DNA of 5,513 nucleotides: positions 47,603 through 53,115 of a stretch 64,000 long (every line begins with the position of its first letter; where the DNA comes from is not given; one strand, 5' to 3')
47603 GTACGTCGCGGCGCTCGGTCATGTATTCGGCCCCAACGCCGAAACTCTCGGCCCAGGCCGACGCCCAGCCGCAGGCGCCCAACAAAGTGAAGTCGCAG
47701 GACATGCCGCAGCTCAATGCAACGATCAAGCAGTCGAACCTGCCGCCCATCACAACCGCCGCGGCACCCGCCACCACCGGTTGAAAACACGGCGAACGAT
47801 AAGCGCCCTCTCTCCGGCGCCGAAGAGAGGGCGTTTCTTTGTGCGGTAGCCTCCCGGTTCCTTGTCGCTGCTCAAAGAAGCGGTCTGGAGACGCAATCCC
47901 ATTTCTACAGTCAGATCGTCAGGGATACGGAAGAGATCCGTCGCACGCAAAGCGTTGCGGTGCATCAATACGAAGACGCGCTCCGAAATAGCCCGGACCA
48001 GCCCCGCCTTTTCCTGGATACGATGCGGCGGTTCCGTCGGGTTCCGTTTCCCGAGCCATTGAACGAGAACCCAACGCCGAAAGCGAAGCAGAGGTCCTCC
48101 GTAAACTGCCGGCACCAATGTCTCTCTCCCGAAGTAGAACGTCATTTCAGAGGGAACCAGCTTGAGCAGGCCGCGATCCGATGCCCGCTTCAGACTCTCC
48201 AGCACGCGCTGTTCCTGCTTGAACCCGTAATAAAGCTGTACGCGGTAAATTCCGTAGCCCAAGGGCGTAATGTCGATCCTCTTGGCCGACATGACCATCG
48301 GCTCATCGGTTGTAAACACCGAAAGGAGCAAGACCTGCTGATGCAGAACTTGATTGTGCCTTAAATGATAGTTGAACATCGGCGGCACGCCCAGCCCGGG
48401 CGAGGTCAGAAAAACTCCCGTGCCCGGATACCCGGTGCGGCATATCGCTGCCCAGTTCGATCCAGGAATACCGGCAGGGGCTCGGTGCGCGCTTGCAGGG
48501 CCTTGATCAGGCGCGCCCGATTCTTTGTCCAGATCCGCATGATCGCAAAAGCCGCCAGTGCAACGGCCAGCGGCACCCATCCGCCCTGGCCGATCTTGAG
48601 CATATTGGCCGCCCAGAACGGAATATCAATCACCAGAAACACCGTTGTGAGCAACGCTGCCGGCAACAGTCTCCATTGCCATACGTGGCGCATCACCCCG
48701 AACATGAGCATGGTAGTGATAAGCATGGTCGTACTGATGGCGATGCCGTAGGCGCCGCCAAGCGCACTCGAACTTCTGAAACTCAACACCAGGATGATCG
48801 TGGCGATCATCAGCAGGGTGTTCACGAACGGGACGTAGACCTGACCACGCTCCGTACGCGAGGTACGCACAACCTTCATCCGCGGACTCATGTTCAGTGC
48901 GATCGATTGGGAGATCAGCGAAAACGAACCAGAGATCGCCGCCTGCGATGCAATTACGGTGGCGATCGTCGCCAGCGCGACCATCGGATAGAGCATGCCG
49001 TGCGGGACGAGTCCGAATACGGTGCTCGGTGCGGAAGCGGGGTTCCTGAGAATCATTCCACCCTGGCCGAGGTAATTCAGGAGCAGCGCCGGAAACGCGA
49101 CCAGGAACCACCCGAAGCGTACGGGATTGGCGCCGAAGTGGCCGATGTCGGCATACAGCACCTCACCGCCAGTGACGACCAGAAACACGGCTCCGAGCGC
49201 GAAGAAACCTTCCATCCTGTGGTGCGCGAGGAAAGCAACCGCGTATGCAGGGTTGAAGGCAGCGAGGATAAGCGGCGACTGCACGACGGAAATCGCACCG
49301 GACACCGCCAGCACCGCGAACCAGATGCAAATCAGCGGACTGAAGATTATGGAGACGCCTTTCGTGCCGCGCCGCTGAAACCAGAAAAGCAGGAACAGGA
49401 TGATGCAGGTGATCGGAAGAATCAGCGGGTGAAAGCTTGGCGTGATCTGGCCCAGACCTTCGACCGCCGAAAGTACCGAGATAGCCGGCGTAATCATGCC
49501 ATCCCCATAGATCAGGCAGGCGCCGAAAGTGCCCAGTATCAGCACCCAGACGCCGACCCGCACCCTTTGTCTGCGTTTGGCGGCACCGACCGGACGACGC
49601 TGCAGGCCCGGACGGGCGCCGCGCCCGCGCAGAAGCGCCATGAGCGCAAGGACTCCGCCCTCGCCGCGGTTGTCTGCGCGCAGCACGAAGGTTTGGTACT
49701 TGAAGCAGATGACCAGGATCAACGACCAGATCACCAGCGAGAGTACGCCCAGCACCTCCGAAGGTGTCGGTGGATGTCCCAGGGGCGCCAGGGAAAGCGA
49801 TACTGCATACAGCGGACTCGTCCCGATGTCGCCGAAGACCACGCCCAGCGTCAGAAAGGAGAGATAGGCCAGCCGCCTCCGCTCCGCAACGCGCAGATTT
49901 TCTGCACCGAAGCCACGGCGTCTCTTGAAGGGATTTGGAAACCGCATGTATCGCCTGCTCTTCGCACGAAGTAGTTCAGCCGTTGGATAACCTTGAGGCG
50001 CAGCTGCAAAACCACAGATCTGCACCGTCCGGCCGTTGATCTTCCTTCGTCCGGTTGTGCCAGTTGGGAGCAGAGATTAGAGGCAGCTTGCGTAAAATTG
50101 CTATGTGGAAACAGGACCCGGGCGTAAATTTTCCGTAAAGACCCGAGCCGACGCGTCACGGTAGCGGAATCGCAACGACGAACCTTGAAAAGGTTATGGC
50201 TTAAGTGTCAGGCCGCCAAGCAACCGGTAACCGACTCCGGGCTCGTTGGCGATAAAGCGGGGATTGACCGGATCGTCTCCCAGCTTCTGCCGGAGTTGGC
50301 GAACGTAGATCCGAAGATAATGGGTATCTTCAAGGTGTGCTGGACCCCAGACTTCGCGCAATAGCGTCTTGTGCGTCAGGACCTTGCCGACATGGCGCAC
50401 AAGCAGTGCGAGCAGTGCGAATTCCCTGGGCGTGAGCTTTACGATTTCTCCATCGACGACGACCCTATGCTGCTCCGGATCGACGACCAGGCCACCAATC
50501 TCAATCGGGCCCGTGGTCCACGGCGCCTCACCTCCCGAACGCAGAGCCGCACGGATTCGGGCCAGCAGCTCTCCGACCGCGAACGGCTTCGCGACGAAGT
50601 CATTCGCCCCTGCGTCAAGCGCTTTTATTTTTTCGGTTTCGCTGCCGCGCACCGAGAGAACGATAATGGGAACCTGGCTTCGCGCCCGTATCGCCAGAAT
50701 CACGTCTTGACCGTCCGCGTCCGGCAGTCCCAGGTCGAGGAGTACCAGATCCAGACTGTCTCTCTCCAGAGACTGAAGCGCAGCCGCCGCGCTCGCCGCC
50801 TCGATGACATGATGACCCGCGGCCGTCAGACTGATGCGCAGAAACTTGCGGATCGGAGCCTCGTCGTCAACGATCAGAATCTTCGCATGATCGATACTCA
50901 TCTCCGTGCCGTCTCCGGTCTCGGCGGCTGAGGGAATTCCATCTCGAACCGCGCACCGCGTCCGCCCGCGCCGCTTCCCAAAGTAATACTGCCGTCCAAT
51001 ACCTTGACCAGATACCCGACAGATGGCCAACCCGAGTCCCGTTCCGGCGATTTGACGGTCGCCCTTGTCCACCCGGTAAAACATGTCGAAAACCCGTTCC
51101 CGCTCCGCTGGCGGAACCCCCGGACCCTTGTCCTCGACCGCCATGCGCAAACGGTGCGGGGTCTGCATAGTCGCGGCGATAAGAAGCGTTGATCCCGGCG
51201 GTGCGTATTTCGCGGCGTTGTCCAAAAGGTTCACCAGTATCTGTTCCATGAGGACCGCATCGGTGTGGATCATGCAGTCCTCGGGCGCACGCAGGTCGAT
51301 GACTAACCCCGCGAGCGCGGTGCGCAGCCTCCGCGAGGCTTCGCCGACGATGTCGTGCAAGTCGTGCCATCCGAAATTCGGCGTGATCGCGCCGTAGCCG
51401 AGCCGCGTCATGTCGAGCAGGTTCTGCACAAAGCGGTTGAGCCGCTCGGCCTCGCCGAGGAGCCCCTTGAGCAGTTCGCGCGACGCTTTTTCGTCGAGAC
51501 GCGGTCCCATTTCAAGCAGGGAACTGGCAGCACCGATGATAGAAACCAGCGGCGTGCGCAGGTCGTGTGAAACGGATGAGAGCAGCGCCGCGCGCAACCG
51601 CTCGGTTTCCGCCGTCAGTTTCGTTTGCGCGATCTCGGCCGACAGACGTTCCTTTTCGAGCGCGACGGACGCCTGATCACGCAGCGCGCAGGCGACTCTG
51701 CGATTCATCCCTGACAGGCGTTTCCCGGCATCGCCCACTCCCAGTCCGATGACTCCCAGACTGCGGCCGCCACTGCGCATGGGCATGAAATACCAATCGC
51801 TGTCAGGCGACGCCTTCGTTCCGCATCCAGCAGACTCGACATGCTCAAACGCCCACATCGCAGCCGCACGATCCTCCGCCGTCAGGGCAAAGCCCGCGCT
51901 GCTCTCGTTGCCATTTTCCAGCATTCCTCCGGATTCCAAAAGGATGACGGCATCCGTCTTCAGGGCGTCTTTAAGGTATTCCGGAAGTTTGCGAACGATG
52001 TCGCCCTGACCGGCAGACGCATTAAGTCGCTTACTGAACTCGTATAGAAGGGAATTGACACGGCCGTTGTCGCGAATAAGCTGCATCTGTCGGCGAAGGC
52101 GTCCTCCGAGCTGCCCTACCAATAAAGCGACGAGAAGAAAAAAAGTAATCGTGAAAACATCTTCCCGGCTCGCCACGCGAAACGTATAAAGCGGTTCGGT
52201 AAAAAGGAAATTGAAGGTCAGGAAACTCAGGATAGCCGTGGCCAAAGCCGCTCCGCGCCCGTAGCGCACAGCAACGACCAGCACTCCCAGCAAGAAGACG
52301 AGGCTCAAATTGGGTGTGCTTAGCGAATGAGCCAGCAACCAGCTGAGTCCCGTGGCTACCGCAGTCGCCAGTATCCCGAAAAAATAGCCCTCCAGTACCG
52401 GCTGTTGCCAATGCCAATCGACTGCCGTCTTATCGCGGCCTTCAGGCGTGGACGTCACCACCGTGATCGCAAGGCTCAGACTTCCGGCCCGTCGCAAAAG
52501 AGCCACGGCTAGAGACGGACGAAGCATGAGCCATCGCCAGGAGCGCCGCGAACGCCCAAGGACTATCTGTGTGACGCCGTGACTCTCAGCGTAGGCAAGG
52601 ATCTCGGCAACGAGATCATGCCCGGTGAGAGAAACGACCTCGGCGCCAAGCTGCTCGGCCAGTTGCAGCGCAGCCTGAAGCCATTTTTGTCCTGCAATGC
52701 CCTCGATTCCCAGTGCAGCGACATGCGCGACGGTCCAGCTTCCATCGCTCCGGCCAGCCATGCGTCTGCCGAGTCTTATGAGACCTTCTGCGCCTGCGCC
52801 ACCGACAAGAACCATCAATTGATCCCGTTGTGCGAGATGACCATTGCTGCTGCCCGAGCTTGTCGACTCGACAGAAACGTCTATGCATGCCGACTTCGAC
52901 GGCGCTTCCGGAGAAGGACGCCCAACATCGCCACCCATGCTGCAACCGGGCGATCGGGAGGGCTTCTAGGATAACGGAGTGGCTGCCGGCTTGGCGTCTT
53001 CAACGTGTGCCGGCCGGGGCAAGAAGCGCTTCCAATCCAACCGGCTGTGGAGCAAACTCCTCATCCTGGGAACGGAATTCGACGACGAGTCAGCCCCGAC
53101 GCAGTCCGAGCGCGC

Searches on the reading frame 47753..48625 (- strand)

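Call 42: search_protein_families(library=pfam, proteins=[window:47753-48625:-], max_evalue=0.001)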
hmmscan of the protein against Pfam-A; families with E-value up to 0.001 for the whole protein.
window:47753-48625:- (291 aa): 1 family
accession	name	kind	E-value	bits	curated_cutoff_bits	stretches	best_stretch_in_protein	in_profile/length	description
PF22776.1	K_trans_C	-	1.6e-35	122.6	24.8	2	67-191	1-124/151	K+ potassium transporter C-terminal domain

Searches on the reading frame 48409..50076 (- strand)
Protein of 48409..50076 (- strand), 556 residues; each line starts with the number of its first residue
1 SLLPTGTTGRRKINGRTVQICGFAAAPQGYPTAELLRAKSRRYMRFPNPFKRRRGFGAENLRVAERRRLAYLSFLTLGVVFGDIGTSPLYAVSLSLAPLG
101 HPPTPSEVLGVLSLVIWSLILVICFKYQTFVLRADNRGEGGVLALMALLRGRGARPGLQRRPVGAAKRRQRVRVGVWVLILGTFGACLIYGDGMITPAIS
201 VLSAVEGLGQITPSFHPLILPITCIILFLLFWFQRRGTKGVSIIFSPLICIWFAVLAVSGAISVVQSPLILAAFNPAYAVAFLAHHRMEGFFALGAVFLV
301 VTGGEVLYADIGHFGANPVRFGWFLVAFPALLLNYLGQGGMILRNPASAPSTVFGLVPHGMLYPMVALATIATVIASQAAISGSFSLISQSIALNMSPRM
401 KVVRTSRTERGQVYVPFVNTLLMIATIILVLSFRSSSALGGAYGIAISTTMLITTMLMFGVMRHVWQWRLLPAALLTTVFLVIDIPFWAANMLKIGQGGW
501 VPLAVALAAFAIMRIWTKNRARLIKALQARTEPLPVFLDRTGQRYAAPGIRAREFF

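Call 42: search_protein_families(library=pfam, proteins=[window:48409-50076:-], max_evalue=0.001)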
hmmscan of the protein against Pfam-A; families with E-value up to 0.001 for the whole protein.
window:48409-50076:- (556 aa): 1 family
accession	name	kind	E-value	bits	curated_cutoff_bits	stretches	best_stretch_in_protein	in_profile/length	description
PF02705.21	K_trans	-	5.7e-175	582.6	24.8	1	73-538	2-452/454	K+ potassium transporter integral membrane domain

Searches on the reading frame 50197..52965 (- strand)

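Call 42: search_protein_families(library=pfam, proteins=[window:50197-52965:-], max_evalue=0.001)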
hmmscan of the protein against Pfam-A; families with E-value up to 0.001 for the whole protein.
window:50197-52965:- (923 aa): 5 families
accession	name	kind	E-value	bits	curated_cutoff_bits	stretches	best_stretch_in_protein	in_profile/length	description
PF13493.11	DUF4118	-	3.5e-29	101.2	28.4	1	194-298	1-105/107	Domain of unknown function (DUF4118)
PF00072.30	Response_reg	-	3.5e-26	92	30.2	1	696-805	1-111/111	Response regulator receiver domain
PF00486.34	Trans_reg_C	-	2e-22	79.5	26.2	1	840-915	2-77/77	Transcriptional regulatory protein, C terminal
PF02518.31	HATPase_c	-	4.5e-18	66.1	26.4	1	569-651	2-82/111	Histidine kinase-, DNA gyrase B-, and HSP90-like ATPase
PF00512.31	HisKA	-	2.3e-13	50.4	26.9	1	458-524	2-65/66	His Kinase A (phospho-acceptor) domain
